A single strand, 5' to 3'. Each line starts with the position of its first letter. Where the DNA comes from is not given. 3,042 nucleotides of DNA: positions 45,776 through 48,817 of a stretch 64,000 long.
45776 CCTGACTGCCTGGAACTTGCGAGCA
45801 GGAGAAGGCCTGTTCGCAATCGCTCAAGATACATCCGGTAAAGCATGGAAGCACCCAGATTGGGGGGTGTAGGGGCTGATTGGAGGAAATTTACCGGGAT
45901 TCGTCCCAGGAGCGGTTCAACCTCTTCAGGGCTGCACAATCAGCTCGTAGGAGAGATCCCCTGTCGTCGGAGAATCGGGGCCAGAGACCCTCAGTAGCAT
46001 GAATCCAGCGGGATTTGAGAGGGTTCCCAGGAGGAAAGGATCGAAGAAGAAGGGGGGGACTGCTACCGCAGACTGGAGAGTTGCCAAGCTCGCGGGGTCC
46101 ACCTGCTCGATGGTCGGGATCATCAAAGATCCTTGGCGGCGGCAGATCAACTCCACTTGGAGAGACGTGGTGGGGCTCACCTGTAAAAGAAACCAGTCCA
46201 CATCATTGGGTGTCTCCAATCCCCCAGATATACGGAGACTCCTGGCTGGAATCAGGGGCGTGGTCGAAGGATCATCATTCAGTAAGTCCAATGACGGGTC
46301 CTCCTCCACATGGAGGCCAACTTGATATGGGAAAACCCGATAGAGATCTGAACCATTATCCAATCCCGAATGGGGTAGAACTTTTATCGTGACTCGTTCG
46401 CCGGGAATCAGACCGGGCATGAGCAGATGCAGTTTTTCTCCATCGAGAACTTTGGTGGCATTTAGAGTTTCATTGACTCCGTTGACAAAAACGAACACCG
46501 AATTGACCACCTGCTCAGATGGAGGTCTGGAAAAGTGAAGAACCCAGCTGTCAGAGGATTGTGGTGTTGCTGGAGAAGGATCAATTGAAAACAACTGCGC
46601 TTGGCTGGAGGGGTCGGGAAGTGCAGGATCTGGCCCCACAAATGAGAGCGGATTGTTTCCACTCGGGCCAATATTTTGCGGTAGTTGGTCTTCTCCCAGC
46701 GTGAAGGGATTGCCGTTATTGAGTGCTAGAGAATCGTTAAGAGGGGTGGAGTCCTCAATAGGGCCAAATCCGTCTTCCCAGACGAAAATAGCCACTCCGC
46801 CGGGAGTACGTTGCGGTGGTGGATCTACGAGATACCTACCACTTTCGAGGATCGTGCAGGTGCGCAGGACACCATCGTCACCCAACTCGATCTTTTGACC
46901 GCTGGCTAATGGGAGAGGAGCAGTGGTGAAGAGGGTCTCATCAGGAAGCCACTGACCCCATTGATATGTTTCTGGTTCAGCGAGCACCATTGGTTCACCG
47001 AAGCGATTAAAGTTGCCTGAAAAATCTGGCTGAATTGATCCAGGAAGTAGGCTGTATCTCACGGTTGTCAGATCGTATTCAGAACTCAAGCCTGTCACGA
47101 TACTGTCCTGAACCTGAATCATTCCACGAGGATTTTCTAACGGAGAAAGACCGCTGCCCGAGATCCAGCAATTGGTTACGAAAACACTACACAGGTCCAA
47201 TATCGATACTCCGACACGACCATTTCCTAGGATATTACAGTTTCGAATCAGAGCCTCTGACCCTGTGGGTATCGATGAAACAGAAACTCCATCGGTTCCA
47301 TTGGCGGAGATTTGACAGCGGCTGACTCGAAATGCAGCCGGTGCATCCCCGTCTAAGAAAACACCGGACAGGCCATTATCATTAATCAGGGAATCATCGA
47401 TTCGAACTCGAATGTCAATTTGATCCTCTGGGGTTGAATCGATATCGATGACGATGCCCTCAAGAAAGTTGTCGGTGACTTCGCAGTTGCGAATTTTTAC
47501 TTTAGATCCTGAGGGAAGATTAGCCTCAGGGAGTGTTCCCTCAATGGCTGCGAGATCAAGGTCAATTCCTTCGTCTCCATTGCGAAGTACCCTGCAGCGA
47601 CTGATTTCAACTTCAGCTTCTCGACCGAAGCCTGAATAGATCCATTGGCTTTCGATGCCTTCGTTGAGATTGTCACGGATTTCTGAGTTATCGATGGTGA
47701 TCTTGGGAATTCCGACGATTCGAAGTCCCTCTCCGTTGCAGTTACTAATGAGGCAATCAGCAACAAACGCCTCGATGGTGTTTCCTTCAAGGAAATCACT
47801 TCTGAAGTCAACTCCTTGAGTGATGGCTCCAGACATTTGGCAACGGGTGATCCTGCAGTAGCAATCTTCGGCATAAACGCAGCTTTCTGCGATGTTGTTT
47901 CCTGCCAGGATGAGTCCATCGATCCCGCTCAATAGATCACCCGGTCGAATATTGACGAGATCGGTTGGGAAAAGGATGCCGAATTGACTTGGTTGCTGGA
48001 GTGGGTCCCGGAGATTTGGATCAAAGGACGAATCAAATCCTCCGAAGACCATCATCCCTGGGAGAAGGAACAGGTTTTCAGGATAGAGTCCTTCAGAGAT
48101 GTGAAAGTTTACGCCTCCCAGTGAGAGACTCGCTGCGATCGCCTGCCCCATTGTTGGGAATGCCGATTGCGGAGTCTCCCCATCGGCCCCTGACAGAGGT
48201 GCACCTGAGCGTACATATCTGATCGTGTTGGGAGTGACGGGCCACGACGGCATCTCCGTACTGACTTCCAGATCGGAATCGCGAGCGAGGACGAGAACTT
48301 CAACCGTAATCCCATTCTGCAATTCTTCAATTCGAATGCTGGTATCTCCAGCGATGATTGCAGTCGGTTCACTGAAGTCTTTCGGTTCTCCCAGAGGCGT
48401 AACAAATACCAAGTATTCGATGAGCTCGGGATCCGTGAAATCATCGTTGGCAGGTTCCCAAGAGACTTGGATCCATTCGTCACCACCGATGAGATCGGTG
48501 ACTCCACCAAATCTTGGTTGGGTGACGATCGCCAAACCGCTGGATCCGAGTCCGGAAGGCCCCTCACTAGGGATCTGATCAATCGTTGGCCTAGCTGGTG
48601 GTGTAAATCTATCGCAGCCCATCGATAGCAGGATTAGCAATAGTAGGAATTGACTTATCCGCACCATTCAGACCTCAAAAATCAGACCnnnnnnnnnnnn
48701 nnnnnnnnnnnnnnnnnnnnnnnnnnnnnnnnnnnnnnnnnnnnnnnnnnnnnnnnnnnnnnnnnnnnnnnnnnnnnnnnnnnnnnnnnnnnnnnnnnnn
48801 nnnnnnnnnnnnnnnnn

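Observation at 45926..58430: Uncharacterised, tightly coupled envelope glycan-type operon: 3 GTs, MsbA-like exporter, 2 APH-fold kinases, AlgE-like barrel, beta-helix lipoprotein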

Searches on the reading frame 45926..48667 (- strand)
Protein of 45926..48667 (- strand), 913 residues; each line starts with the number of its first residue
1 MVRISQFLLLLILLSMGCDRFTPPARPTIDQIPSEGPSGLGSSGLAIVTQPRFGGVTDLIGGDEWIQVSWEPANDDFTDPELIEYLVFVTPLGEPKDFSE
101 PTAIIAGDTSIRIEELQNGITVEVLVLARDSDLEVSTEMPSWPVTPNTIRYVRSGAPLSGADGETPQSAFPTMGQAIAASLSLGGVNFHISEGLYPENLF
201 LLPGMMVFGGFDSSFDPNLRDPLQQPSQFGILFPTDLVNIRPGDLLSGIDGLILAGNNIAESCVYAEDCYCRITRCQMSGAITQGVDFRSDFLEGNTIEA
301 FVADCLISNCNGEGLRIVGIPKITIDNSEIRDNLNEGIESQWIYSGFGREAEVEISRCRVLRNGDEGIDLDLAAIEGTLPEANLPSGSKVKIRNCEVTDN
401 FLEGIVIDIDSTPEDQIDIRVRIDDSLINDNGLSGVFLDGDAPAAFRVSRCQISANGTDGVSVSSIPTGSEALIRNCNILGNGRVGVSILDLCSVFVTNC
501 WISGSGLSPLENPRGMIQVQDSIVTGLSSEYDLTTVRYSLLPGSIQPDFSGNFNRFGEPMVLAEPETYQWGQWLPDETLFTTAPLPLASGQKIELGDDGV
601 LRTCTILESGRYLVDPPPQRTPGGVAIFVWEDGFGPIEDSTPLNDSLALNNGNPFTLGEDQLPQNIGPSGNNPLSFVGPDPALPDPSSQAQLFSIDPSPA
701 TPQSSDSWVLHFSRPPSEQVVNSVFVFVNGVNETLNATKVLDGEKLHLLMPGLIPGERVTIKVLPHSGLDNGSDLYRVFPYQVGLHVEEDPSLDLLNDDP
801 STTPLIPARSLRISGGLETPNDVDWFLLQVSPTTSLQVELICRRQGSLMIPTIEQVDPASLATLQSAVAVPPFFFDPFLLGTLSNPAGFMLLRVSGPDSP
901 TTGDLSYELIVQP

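Call 4: search_protein_families(library=pfam, proteins=[window:45926-48667:-], max_evalue=0.01)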
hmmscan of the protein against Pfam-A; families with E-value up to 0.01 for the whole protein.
window:45926-48667:- (913 aa): 2 families
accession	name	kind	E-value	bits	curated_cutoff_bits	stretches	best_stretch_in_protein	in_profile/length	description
PF13229.12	Beta_helix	-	2.4e-18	66.7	25.9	3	386-464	76-145/158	Right handed beta helix region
PF05048.19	NosD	-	0.00078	19.4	23.6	0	388-491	69-157/212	Periplasmic copper-binding protein (NosD)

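Call 7: search_protein_families(library=ncbifam, proteins=[window:45926-48667:-], max_evalue=0.001)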
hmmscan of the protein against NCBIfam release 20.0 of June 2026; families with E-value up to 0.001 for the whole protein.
window:45926-48667:- (913 aa): 0 families

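Call 38: search_solved_structures(query=window:45926-48667:-, max_evalue=1)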
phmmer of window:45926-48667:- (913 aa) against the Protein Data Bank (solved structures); distinct sequences matched with E-value up to 1: 1.
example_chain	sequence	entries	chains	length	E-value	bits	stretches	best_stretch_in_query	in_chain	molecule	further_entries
3wih_A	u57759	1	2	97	0.36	11.9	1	713-772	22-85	Roundabout homolog 1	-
